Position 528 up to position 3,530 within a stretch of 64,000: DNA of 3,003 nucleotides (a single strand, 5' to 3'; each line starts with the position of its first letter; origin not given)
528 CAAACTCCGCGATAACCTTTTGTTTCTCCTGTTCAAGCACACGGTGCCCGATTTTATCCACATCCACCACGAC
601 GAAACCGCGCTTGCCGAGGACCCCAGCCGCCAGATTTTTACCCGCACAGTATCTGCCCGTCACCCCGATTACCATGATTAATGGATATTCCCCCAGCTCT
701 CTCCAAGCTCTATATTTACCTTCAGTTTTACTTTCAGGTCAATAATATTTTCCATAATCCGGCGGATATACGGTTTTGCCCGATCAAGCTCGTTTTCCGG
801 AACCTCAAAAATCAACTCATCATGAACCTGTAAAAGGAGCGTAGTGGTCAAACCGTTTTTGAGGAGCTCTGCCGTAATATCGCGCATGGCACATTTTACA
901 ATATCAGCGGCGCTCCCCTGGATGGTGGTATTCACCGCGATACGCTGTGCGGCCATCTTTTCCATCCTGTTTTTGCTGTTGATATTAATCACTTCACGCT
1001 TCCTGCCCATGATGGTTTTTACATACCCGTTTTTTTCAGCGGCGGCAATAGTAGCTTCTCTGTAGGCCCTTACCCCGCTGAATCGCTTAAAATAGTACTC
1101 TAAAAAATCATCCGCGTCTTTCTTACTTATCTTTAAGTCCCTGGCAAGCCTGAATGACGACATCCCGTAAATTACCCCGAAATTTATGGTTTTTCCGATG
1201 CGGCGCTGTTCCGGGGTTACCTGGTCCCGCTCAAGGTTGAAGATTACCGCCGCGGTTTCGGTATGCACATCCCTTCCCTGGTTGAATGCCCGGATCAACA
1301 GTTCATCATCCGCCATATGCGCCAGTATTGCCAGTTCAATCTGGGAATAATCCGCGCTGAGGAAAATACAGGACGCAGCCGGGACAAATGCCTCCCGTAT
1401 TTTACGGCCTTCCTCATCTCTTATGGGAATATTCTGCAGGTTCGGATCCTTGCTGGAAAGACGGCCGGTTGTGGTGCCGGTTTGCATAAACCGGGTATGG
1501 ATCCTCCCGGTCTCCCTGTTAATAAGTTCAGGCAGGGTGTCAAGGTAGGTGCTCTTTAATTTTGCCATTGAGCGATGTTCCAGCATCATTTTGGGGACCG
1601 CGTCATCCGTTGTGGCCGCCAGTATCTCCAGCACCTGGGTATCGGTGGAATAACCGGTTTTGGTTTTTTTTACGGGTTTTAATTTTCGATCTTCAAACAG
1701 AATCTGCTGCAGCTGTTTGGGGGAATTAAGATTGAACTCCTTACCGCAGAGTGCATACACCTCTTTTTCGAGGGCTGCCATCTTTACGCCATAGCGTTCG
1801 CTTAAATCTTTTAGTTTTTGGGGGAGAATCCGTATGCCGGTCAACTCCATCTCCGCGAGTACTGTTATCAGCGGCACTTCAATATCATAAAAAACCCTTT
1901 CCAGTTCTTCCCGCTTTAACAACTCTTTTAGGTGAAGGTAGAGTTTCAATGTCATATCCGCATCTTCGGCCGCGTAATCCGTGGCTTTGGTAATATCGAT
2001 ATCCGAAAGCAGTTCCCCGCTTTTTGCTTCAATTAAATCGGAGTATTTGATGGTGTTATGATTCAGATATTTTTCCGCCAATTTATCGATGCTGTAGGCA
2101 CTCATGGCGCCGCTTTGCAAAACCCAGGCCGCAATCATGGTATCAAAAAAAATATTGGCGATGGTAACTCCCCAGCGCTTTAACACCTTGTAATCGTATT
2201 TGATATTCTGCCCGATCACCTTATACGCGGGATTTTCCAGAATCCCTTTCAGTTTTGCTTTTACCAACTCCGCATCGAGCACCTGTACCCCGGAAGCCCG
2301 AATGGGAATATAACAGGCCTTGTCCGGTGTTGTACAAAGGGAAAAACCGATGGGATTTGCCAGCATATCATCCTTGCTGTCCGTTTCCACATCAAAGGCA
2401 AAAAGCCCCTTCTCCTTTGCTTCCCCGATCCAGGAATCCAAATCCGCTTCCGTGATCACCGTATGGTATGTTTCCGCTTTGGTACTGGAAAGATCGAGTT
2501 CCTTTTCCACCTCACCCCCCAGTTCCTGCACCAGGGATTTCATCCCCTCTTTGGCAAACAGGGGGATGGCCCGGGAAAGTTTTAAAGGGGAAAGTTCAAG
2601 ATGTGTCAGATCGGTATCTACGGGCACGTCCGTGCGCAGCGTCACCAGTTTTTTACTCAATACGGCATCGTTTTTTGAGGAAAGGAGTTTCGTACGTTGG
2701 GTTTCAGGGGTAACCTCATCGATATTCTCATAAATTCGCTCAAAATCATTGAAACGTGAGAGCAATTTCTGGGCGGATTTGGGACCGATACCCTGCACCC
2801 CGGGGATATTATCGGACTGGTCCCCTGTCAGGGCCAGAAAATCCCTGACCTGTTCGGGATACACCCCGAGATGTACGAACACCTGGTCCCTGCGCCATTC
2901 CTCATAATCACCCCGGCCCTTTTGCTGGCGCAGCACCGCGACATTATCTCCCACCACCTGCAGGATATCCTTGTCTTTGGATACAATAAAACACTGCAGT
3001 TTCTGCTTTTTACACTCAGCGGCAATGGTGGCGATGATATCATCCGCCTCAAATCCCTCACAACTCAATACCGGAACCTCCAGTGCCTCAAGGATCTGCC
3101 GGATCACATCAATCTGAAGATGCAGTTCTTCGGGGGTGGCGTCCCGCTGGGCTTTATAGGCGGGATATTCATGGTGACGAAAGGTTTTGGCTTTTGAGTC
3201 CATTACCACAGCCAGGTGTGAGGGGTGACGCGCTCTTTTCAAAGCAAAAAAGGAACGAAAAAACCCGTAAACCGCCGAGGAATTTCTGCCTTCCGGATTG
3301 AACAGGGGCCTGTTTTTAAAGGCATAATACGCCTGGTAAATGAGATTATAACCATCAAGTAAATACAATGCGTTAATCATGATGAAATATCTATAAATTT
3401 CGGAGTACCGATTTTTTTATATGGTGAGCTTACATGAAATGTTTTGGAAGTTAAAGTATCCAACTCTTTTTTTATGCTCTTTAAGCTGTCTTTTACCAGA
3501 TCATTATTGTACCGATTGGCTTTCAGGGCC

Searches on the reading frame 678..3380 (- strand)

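Call 69: search_protein_families(library=pfam, proteins=[window:678-3380:-], max_evalue=0.00001)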
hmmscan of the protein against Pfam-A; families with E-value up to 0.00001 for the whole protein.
window:678-3380:- (900 aa): 5 families
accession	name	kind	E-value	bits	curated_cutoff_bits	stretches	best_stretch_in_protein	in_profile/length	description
PF00476.26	DNA_pol_A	-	2.7e-156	520.7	34.3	1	521-897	2-380/381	DNA polymerase family A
PF02739.22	5_3_exonuc_N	-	2e-52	177.7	34.3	1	5-162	2-154/164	5'-3' exonuclease, N-terminal resolvase-like domain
PF01367.25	5_3_exonuc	-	1.6e-31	109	40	1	173-266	1-94/97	5'-3' exonuclease, C-terminal SAM fold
PF01612.26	DNA_pol_A_exo1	-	1.6e-29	103.3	23.6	1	305-488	1-172/173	3'-5' exonuclease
PF22619.2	DNA_polI_exo1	-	5.9e-06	26.6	27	0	369-441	32-103/140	DNA polymerase I, ribonuclease H-like domain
